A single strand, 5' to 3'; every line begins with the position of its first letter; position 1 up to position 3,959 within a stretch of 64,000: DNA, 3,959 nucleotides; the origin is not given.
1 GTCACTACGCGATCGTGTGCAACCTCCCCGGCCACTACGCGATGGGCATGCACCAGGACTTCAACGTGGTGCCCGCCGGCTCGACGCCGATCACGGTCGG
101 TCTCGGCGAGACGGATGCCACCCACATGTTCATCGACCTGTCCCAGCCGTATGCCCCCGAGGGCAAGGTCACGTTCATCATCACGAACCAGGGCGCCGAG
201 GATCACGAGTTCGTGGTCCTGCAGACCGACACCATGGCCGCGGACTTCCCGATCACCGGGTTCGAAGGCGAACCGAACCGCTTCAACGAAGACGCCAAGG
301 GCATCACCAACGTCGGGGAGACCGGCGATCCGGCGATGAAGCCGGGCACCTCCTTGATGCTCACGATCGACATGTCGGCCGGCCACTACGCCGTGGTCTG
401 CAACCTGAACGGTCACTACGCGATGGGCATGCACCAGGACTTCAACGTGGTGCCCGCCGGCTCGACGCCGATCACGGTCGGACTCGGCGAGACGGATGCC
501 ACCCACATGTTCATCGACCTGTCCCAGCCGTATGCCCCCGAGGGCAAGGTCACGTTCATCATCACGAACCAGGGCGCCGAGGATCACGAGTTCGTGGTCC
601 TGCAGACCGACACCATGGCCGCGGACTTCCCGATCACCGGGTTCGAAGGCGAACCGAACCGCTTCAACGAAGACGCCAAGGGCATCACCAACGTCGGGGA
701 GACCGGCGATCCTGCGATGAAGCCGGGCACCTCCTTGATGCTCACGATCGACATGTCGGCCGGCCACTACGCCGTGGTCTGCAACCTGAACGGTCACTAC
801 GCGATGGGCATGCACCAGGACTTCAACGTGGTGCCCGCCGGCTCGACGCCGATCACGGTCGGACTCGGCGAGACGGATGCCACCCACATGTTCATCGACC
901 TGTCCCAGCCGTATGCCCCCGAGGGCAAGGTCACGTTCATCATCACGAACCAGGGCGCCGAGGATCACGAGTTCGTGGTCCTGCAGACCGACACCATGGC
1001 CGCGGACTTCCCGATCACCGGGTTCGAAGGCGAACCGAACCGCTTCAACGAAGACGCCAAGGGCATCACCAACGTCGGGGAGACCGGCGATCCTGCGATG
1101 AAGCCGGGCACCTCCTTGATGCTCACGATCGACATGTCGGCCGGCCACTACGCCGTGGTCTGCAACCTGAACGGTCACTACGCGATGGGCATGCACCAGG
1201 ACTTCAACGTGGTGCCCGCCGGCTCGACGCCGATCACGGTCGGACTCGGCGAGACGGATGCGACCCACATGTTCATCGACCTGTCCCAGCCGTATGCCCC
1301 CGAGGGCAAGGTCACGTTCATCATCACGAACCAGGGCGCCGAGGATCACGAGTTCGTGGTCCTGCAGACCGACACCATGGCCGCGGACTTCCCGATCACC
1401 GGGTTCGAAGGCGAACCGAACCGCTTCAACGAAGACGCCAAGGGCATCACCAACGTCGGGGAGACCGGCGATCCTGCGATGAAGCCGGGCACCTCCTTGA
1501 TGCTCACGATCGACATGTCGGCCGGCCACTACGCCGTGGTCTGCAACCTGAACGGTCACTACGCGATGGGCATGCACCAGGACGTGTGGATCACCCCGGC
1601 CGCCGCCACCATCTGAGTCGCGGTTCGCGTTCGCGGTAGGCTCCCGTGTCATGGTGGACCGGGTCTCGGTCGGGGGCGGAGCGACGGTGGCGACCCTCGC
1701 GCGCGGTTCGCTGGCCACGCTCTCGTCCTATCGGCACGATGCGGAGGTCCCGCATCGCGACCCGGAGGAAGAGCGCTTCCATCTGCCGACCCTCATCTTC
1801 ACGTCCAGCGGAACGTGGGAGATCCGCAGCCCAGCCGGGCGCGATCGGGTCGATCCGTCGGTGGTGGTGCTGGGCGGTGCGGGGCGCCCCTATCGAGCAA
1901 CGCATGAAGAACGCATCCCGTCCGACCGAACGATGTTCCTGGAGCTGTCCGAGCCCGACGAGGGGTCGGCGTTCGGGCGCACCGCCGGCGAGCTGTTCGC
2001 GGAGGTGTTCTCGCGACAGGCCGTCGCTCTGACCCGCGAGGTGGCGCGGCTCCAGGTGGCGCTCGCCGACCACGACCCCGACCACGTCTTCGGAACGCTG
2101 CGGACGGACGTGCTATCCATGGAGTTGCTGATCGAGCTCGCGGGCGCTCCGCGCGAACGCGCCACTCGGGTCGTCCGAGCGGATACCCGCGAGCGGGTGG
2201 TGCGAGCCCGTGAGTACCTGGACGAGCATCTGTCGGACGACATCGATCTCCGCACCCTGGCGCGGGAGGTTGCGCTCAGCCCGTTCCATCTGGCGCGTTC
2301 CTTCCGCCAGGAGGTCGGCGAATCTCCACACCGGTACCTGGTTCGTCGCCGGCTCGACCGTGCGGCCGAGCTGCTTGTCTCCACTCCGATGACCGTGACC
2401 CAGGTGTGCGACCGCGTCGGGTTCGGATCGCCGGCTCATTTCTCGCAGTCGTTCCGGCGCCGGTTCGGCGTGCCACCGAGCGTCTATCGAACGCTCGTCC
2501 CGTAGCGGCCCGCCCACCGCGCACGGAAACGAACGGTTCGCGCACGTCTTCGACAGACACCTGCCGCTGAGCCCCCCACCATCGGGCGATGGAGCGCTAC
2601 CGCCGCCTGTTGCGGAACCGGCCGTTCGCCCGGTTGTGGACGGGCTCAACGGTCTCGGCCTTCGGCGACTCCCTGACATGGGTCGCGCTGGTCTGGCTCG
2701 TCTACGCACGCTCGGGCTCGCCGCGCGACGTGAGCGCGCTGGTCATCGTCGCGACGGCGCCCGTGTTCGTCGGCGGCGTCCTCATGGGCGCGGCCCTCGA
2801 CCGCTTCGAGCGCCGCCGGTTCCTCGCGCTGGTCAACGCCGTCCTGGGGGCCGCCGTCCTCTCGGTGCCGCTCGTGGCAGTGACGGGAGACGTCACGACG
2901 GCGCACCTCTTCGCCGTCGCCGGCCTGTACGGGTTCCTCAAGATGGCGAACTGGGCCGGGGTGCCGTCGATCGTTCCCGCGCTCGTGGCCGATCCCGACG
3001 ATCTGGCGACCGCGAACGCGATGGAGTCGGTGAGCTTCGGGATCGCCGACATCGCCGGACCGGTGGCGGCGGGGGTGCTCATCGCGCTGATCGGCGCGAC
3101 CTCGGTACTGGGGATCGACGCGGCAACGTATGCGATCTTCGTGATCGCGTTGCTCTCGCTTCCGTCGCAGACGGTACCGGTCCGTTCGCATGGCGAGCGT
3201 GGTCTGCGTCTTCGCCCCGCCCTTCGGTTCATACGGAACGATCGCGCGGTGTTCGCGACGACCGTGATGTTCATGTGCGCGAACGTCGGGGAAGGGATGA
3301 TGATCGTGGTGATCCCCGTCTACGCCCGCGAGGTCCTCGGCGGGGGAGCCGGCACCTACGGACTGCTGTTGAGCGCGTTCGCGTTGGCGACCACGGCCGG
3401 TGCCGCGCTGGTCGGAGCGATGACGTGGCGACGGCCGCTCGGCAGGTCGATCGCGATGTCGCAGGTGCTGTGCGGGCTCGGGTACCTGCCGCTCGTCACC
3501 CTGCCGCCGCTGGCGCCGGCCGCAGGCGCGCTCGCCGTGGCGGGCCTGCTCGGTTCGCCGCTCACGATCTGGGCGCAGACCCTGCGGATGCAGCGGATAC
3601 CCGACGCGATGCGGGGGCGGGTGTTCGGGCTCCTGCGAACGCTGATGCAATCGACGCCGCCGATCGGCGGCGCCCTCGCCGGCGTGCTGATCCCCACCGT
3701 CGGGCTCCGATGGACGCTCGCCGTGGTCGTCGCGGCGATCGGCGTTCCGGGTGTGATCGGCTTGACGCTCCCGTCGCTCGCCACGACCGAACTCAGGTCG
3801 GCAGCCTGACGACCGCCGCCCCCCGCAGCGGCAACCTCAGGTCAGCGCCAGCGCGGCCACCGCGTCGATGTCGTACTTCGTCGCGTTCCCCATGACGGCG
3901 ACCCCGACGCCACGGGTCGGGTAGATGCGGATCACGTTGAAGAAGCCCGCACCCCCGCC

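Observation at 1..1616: Poly-cupredoxin gene built from near-identical 381-bp repeats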

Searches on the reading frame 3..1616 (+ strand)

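Call 4: search_protein_families(library=pfam, proteins=[window:3-1616:+], max_evalue=0.1)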
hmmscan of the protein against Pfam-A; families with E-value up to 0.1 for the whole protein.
window:3-1616:+ (537 aa): 15 families
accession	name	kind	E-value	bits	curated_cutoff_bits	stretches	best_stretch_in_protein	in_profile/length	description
PF06525.17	SoxE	-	8.6e-27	93.9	21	4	52-159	44-148/149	Sulfocyanin (SoxE) domain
PF13473.12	Cupredoxin_1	-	1e-12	48.4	27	0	48-75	36-64/104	Cupredoxin-like domain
PF22072.2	FAP42_B3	-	1.2e-08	35.5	27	0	99-146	74-122/156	FAP42 domain B3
PF17189.10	Glyco_hydro_30C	-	3e-08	34.1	22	0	52-75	25-48/65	Glycosyl hydrolase family 30 beta sandwich domain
PF03621.18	MbtH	-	4.4e-07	29.7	27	0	123-156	6-37/53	MbtH-like protein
PF04314.18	PCuAC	-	1.1e-06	28.9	29.4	0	147-194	62-106/109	Copper chaperone PCu(A)C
PF22544.2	HYDIN_VesB_CFA65-like_Ig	-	2.5e-06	28.1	25.5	0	54-83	21-50/100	HYDIN/CFA65/VesB-like, Ig-like domain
PF23275.1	TPR_23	-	1.9e-05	25.1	27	0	216-259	118-161/234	ESX-1 secretion-associated protein EspA-like, TPR repeats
PF11614.14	FixG_C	-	2e-05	25.2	25.6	0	18-63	57-103/119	IG-like fold at C-terminal of FixG, putative oxidoreductase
PF20251.4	Big_14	-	9.5e-05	22.8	27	0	42-70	7-35/104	Bacterial Ig-like domain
PF08489.16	TiaS_FLD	-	0.00027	21.5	21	0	17-68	63-116/116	TiaS FLD domain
PF11111.15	CENP-M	-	0.0035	17.1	25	0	54-75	97-118/174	Centromere protein M (CENP-M)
PF03639.19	Glyco_hydro_81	-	0.019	14.6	25.6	0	121-142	222-243/323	Glycosyl hydrolase family 81 N-terminal domain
PF04509.17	CheC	-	0.033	14.6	22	0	137-149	15-27/38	CheC-like family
PF18350.7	SH3_17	-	0.047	14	27.7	0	131-142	23-34/53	Restriction endonuclease SH3 domain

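Call 5: search_protein_families(library=ncbifam, proteins=[window:3-1616:+], max_evalue=0.1)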
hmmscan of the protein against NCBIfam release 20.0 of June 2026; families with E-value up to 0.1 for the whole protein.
window:3-1616:+ (537 aa): 11 families
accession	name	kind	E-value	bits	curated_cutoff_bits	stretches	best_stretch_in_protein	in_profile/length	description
TIGR03094.1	sulfo_cyanin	equivalog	1.8e-23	83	168.4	4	436-528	94-182/195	sulfocyanin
NF041757.1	EfeO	equivalog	4.8e-23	81.8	270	0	44-78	28-62/359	iron uptake system protein EfeO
NF051440.1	CuResCopIPSEAE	equivalog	9.8e-15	54.8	280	0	5-22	161-178/180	copper-resistant cuproprotein CopI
NF008522.0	PRK11449.1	equivalog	4.3e-11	42.4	481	0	73-100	202-229/259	metal-dependent hydrolase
NF047895.1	CuResCopI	equivalog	6.1e-10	39.1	200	0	52-72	88-108/176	copper-resistant cuproprotein CopI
TIGR03095.1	rusti_cyanin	equivalog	3.9e-08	33.6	146.7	0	505-528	122-145/148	rusticyanin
NF047925.1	pyridox_lacton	equivalog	1.7e-07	31.3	325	0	487-531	167-211/268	4-pyridoxolactonase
NF001130.0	PRK00139.2-4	equivalog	0.001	17.8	715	0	130-174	308-352/516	UDP-N-acetylmuramoyl-L-alanyl-D-glutamate--2,6-diaminopimelate ligase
NF002456.0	PRK01636.1-4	equivalog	0.0038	17.5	173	0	58-87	9-38/126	fluoride efflux transporter CrcB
NF033671.1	polymyxin_MCR7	exception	0.005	15.5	1250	0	174-230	208-264/539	MCR-7 family phosphoethanolamine--lipid A transferase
NF045699.1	AHLLactAiiA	equivalog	0.041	13.1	375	0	108-134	153-179/251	quorum-quenching N-acyl homoserine lactonase AiiA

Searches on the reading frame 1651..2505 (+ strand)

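Call 23: search_protein_families(library=pfam, proteins=[window:1651-2505:+], max_evalue=0.001)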
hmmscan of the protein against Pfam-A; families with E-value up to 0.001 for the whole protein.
window:1651-2505:+ (284 aa): 2 families
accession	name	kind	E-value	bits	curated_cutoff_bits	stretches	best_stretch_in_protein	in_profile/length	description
PF12833.13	HTH_18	-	3.7e-26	91.7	33.6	1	203-280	1-78/80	Helix-turn-helix domain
PF00165.29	HTH_AraC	-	3.3e-20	72.1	26.6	2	190-230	1-41/42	Bacterial regulatory helix-turn-helix proteins, AraC family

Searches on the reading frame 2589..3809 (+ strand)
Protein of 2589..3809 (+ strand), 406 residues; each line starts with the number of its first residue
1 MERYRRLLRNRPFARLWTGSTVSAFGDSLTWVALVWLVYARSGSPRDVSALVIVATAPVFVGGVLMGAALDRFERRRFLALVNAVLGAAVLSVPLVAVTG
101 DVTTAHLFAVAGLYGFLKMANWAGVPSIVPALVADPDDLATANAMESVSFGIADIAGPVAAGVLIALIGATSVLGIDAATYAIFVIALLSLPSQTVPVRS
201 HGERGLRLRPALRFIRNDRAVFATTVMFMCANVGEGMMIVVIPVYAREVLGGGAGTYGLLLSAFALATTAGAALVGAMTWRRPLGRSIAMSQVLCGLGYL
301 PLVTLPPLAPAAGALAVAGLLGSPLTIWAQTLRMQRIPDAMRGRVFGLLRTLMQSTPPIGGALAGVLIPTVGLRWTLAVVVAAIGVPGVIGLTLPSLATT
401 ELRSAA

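Call 23: search_protein_families(library=pfam, proteins=[window:2589-3809:+], max_evalue=0.001)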
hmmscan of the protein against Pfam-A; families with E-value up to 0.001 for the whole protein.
window:2589-3809:+ (406 aa): 2 families
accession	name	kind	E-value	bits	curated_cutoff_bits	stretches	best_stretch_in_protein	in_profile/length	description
PF07690.21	MFS_1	-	1.3e-35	123.3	33.4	2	16-354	1-340/347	Major Facilitator Superfamily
PF05977.19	MFS_3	-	3.4e-29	102.1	27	1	8-394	7-393/524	Transmembrane secretion effector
